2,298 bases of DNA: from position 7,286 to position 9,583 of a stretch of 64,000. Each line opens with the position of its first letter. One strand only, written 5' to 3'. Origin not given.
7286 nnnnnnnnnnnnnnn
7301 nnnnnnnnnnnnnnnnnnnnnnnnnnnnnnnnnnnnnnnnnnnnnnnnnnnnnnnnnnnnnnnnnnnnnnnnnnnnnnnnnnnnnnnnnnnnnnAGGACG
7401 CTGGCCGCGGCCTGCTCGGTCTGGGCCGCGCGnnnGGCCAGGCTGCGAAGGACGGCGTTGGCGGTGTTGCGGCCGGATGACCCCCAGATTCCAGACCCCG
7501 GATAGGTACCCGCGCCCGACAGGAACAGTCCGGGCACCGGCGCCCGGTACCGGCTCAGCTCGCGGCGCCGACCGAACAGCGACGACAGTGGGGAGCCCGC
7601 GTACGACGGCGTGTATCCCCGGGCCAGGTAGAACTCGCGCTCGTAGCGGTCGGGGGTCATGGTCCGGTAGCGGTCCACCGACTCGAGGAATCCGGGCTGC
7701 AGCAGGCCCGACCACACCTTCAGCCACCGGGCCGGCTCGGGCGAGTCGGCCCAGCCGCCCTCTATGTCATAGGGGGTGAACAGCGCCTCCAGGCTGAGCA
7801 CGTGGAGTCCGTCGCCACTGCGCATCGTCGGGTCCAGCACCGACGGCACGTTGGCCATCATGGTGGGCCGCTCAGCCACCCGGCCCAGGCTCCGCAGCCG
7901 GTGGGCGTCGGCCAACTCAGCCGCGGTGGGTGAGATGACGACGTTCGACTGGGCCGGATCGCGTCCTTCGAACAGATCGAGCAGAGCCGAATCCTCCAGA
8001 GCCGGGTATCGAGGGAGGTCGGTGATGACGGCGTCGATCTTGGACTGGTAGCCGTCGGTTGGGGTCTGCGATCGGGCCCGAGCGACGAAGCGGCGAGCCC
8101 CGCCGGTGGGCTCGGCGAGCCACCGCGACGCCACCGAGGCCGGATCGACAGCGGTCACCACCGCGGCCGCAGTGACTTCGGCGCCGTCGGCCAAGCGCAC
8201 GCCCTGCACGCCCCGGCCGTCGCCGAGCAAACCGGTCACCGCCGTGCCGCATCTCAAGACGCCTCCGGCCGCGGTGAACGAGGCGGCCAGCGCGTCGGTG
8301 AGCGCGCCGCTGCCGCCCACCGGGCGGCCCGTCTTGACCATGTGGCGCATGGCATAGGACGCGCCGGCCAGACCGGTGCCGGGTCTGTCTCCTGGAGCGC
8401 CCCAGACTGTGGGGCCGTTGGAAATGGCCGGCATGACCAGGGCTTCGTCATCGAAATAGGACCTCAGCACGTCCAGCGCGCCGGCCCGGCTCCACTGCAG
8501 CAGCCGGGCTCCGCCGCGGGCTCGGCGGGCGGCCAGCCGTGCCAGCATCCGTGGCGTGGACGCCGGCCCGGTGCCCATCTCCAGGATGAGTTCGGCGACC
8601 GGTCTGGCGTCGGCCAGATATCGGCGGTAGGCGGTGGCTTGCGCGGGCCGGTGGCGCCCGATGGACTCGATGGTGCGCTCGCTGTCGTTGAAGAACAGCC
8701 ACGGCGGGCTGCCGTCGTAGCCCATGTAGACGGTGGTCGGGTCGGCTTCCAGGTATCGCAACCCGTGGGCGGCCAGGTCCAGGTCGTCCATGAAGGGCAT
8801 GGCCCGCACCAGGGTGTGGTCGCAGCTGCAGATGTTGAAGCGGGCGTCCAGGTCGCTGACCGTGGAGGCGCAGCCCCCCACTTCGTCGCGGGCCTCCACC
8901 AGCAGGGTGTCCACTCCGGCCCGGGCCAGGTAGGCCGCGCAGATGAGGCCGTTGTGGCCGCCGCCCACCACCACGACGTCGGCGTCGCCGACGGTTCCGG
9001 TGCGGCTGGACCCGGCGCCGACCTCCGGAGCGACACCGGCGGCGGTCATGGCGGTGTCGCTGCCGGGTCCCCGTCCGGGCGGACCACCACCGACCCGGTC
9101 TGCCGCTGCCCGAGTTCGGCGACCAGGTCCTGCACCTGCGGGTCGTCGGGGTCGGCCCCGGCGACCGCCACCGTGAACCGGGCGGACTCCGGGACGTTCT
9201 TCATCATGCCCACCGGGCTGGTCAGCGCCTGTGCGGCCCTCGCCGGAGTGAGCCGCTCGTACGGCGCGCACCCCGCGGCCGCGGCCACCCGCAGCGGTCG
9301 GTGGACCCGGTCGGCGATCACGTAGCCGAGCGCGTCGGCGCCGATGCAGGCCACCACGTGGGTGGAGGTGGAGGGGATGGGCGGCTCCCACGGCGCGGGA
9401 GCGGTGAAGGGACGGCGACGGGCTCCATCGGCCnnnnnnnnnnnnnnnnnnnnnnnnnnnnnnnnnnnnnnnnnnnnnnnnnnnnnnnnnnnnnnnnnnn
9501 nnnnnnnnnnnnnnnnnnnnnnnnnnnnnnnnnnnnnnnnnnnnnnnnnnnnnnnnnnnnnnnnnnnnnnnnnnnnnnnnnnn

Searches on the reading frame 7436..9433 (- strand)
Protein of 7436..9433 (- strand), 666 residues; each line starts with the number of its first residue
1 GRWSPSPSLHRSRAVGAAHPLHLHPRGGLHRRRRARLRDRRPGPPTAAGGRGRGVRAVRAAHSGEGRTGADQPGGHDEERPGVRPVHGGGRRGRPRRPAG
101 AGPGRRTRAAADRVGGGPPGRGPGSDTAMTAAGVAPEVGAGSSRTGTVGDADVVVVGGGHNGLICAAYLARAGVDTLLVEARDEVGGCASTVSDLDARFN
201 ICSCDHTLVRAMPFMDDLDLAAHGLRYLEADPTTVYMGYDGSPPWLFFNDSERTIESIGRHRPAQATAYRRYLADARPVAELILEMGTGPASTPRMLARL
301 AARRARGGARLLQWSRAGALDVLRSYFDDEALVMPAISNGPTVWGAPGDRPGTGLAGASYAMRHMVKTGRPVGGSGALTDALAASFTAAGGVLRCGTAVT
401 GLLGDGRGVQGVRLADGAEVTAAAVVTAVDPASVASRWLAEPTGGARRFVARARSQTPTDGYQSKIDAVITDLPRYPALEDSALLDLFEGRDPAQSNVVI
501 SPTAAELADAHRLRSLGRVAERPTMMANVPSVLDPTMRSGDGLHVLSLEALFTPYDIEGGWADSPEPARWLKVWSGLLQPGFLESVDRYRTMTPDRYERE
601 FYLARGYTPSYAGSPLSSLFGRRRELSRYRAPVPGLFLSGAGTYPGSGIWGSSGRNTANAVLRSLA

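Call 34: search_protein_families(library=pfam, max_evalue=0.001, proteins=[window:7436-9433:-])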
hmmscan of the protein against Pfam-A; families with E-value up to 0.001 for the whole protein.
window:7436-9433:- (666 aa): 11 families
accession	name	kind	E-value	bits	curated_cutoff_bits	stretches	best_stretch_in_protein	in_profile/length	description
PF01593.30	Amino_oxidase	-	6.2e-15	55.9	19.8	2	162-194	3-35/443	Flavin containing amine oxidoreductase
PF01266.30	DAO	-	3.2e-11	43.8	27.9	2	152-190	1-39/353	FAD dependent oxidoreductase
PF13450.12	NAD_binding_8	-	9.1e-11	42.3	21.9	1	155-199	1-45/68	NAD(P)-binding Rossmann-like domain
PF12831.13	FAD_oxidored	-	1.2e-07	31.8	27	1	152-190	1-39/416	FAD dependent oxidoreductase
PF07992.20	Pyr_redox_2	-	3.8e-07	30.3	26.1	1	151-186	143-178/291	Pyridine nucleotide-disulphide oxidoreductase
PF01946.23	Thi4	-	1.1e-05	25.2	26.2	1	150-189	17-57/235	Thi4 family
PF01494.25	FAD_binding_3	-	1.2e-05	25.1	22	1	150-183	1-34/349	FAD binding domain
PF01134.28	GIDA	-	2.9e-05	23.8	22.1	1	152-186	1-36/391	Glucose inhibited division protein A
PF00890.30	FAD_binding_2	-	3.1e-05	23.8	20.4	1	152-191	1-39/414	FAD binding domain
PF03486.20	HI0933_like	-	0.0002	21.3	50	0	152-186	2-36/244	HI0933-like protein Rossmann domain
PF00070.33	Pyr_redox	-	0.00026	21.9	22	0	153-186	2-35/82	Pyridine nucleotide-disulphide oxidoreductase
